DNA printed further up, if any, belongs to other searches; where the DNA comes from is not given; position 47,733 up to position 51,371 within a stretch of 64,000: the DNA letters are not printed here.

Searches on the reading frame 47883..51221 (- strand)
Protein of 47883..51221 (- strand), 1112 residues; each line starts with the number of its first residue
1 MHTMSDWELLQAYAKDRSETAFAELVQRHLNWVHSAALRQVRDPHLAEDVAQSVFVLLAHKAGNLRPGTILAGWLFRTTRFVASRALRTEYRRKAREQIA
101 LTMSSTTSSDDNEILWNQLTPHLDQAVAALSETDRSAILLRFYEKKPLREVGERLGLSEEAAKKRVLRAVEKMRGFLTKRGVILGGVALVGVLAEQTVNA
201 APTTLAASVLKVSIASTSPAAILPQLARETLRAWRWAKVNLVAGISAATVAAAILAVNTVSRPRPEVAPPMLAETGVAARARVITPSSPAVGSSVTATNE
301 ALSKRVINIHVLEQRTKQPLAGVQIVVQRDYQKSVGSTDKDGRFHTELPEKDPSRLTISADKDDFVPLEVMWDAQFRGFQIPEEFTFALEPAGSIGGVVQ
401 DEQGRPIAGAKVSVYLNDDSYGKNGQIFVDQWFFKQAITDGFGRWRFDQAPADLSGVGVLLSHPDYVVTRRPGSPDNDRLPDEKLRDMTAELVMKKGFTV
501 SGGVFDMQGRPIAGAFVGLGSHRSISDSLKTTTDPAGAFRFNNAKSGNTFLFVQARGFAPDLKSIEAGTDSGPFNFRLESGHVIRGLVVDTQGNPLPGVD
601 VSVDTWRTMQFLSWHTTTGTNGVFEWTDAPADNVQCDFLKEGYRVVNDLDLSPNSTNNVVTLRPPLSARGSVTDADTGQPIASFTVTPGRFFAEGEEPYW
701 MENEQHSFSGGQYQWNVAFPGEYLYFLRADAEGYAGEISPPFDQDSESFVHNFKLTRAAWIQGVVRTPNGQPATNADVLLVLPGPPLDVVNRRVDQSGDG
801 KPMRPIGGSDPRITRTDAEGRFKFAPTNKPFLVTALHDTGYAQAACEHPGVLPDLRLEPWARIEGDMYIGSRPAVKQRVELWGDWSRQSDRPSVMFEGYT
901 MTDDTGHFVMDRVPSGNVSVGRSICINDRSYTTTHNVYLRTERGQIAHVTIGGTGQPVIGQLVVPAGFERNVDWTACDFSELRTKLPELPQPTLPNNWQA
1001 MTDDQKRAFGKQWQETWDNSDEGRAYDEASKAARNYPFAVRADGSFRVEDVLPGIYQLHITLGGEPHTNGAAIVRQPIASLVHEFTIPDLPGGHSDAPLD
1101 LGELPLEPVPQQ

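Call 77: search_protein_families(library=pfam, proteins=[window:47883-51221:-], max_evalue=0.0001)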
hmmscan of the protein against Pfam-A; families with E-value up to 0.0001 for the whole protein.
window:47883-51221:- (1112 aa): 11 families
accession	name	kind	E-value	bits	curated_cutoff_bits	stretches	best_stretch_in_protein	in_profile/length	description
PF13620.12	CarboxypepD_reg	-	1.2e-43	147.7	32.3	2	499-578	1-81/82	Carboxypeptidase regulatory-like domain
PF13715.12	CarbopepD_reg_2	-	8.2e-23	80.7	32.2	1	500-580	1-78/88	CarboxypepD_reg-like domain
PF04545.22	Sigma70_r4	-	1.1e-10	41.3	24.1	1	127-174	2-49/50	Sigma-70, region 4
PF04542.20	Sigma70_r2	-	1.5e-10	41.1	24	1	25-92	1-70/71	Sigma-70 region 2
PF08281.18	Sigma70_r4_2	-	1.3e-09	38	25.7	1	123-173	4-54/54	Sigma-70, region 4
PF25020.1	TTR_TEN1-4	-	1.5e-09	38.1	27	0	582-646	7-67/86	Teneurin TTR-like domain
PF20598.4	DUF6795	-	1.6e-09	38.4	27.4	0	503-545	4-47/103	Domain of unknown function (DUF6795)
PF02369.22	Big_1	-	3.8e-08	33.8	34.9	0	584-626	21-64/93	Bacterial Ig-like domain (group 1)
PF15976.11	CooC_C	-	7.6e-07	29.5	29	0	301-361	12-67/93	CS1-pili formation C-terminal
PF00775.27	Dioxygenase_C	-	1.2e-06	28.5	27.3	0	396-447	33-88/182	Dioxygenase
PF10670.15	DUF4198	-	8.4e-05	23.2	34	0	577-625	142-192/209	Domain of unknown function (DUF4198)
